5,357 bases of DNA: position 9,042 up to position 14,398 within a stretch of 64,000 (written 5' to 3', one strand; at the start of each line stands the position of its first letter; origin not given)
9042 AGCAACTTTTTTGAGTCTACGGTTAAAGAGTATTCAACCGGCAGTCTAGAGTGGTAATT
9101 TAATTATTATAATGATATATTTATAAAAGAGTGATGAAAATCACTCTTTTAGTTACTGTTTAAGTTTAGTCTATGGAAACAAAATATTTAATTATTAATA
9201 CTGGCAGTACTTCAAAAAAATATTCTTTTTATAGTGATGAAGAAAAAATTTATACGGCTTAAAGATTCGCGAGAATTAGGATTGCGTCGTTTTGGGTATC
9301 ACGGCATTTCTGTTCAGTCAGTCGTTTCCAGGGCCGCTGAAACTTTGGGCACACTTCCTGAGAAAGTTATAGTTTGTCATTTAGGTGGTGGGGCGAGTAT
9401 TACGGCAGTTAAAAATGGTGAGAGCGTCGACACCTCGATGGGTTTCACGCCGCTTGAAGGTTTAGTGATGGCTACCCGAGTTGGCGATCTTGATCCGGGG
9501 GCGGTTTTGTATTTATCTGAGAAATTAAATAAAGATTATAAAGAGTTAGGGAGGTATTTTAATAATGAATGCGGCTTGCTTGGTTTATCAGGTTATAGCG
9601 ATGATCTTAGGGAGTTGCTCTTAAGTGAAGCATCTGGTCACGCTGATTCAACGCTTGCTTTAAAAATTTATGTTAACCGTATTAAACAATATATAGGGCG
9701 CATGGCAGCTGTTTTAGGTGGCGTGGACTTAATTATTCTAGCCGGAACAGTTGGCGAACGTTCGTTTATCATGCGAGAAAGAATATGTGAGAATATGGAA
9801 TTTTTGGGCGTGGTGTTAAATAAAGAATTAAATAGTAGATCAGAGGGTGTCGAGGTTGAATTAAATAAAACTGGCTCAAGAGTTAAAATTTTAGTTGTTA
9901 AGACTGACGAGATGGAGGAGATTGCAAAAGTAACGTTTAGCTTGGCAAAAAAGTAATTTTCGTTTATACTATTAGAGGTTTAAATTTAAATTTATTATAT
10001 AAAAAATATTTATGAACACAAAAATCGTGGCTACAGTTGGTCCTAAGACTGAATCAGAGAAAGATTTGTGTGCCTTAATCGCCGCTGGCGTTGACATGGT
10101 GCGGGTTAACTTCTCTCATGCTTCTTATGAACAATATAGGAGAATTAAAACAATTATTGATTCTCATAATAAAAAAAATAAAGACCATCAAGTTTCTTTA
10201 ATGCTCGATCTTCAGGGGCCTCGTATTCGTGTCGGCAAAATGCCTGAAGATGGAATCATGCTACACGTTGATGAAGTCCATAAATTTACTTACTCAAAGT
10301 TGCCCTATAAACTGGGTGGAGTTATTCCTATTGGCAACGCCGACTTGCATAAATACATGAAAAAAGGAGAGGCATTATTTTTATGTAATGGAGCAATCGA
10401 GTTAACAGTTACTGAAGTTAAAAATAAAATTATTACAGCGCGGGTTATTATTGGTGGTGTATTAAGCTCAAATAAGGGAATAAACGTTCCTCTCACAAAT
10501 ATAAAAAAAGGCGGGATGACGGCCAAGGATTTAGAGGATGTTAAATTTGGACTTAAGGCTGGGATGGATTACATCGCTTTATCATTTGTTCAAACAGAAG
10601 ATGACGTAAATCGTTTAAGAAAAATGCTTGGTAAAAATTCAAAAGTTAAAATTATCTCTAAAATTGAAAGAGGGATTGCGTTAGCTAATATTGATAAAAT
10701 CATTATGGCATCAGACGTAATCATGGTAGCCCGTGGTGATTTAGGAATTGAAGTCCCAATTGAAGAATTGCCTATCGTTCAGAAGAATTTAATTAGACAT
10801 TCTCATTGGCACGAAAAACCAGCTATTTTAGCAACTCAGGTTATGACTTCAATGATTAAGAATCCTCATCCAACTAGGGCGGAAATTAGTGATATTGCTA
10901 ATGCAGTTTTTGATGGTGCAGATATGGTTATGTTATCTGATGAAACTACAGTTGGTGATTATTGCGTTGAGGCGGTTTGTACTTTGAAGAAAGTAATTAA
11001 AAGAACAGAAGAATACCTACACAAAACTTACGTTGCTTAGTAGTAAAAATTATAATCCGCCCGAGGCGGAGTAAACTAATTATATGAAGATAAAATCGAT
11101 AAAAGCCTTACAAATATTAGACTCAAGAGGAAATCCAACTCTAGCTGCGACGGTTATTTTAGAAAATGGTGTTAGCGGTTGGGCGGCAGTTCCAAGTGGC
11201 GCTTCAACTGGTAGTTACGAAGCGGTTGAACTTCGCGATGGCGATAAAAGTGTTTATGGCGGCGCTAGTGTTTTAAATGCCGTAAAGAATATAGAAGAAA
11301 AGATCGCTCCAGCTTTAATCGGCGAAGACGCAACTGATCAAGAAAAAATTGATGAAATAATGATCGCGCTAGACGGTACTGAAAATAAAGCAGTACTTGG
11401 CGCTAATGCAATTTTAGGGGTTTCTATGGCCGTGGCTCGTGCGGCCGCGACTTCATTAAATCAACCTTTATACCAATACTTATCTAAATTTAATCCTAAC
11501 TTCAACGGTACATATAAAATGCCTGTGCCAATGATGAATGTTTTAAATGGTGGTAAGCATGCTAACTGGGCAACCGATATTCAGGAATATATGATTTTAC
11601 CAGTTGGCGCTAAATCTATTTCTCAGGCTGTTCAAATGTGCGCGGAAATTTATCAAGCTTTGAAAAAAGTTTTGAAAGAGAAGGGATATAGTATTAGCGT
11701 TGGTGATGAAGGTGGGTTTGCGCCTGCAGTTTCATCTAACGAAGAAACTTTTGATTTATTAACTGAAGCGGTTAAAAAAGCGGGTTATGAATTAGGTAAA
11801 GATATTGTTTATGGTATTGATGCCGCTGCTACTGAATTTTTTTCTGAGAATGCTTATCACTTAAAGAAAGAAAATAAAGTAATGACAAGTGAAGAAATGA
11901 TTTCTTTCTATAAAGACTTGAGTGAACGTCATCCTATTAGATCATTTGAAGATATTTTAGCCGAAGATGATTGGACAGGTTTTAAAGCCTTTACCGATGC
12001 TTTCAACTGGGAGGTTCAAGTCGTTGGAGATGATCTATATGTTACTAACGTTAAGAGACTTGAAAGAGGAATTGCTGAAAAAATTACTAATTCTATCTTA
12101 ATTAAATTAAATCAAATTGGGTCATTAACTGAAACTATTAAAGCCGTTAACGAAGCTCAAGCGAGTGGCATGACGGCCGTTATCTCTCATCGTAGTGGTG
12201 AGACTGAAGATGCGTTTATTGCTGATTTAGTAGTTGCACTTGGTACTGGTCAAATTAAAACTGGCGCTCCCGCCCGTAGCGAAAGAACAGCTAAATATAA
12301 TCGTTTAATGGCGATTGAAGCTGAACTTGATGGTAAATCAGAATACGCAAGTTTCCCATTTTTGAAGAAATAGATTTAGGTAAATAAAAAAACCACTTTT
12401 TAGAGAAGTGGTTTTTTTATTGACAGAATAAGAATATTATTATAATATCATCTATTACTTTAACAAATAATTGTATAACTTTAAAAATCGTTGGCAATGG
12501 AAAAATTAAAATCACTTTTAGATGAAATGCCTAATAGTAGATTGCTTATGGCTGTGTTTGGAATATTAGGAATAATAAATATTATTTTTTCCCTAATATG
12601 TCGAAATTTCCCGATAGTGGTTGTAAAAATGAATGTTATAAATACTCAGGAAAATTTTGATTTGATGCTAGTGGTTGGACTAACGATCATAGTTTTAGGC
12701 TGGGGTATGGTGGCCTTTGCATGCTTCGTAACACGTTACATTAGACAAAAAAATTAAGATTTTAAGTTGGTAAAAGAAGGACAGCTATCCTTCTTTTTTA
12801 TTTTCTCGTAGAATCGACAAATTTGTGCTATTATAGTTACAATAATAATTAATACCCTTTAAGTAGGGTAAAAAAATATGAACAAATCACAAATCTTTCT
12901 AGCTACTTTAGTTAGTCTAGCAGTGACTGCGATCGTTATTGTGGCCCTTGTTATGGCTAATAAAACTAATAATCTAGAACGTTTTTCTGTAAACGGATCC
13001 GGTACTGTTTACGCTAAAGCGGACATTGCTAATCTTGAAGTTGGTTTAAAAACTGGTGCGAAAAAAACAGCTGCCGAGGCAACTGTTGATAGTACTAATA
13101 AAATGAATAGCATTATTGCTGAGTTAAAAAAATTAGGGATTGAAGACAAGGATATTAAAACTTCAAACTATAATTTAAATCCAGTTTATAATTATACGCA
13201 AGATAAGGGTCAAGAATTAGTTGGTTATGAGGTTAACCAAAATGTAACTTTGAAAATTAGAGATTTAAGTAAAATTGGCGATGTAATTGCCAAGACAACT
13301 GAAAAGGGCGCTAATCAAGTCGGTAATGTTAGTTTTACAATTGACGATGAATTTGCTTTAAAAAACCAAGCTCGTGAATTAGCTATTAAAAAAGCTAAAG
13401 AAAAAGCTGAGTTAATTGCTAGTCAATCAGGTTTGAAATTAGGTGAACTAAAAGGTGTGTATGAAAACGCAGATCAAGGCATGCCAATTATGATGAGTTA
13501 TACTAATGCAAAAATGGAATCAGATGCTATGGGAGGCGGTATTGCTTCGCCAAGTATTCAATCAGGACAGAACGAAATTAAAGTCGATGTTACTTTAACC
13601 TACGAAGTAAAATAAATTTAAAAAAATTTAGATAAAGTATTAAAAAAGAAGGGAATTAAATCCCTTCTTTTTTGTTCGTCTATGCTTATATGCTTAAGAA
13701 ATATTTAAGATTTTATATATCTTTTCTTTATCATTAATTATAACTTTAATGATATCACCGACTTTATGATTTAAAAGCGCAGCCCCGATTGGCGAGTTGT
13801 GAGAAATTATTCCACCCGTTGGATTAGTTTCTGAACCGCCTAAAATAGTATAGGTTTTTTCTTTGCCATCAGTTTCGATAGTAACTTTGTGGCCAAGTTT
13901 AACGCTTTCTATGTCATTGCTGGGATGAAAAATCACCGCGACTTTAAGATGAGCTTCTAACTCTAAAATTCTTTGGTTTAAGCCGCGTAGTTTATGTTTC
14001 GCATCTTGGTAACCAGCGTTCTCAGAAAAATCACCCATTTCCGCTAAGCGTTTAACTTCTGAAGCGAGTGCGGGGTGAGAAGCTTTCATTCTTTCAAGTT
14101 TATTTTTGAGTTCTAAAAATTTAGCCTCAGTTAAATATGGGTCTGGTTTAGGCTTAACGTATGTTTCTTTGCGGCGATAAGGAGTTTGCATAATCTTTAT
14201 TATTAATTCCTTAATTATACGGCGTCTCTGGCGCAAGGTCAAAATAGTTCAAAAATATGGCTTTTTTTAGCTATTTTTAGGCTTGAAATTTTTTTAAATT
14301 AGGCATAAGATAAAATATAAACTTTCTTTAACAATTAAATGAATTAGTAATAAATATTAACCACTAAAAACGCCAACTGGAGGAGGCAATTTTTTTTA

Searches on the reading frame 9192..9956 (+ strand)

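Call 17: search_protein_families(library=pfam, proteins=[window:9192-9956:+], max_evalue=0.00001)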
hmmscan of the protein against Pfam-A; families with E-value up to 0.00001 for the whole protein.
window:9192-9956:+ (254 aa): 1 family
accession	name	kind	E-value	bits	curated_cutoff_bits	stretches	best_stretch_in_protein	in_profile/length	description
PF00871.23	Acetate_kinase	-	1.9e-68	231.4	22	1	26-245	167-391/392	Acetokinase family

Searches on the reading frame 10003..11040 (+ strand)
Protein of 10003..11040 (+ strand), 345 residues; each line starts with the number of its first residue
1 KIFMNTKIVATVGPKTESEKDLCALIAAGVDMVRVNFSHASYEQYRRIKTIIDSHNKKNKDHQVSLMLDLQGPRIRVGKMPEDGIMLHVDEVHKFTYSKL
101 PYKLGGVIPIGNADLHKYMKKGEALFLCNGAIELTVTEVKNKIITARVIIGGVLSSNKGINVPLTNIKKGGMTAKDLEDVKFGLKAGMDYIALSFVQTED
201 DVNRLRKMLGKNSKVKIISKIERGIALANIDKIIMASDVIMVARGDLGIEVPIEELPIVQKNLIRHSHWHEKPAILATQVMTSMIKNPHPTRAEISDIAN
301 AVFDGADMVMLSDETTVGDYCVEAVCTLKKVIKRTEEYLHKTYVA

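Call 17: search_protein_families(library=pfam, proteins=[window:10003-11040:+], max_evalue=0.00001)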
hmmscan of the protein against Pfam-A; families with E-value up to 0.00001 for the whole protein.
window:10003-11040:+ (345 aa): 1 family
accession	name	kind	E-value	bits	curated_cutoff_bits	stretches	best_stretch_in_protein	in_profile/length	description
PF00224.27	PK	-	5.8e-95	318.6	30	1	5-325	3-328/328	Pyruvate kinase, barrel domain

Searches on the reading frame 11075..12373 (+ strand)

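Call 17: search_protein_families(library=pfam, proteins=[window:11075-12373:+], max_evalue=0.00001)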
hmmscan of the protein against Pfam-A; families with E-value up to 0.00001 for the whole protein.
window:11075-12373:+ (432 aa): 2 families
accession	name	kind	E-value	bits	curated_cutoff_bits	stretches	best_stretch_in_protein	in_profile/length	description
PF00113.28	Enolase_C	-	1.5e-113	379.5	21.5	1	147-428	2-291/296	Enolase, C-terminal TIM barrel domain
PF03952.21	Enolase_N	-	7.7e-57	191.5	35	1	6-136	1-131/131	Enolase, N-terminal domain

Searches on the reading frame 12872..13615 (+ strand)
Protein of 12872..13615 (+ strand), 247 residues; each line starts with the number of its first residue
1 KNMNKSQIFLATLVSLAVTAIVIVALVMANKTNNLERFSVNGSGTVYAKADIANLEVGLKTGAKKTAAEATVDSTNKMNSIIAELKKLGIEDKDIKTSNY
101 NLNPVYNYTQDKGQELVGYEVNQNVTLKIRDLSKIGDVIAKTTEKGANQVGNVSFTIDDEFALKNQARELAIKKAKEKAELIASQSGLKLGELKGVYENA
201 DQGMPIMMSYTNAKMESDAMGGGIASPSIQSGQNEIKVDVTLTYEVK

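Call 17: search_protein_families(library=pfam, proteins=[window:12872-13615:+], max_evalue=0.00001)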
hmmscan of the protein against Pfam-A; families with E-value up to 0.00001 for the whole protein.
window:12872-13615:+ (247 aa): 1 family
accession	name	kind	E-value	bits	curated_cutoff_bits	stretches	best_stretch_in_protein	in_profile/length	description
PF04402.19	SIMPL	-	3.1e-52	178.3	25.2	1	39-244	2-205/205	Protein of unknown function (DUF541)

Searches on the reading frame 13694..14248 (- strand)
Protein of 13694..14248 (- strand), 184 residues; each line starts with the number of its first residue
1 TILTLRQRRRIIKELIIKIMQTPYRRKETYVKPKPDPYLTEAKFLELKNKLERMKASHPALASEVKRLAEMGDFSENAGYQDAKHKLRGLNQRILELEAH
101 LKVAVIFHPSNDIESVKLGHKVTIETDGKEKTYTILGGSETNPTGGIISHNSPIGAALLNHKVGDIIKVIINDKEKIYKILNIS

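Call 17: search_protein_families(library=pfam, proteins=[window:13694-14248:-], max_evalue=0.00001)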
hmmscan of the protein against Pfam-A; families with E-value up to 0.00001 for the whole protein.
window:13694-14248:- (184 aa): 2 families
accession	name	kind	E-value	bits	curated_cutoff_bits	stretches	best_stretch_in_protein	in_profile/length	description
PF01272.25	GreA_GreB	-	6.4e-20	71.3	26.9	1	114-184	4-76/77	Transcription elongation factor, GreA/GreB, C-term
PF03449.20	GreA_GreB_N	-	4.3e-15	56.1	24.5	1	38-106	2-71/71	Transcription elongation factor, N-terminal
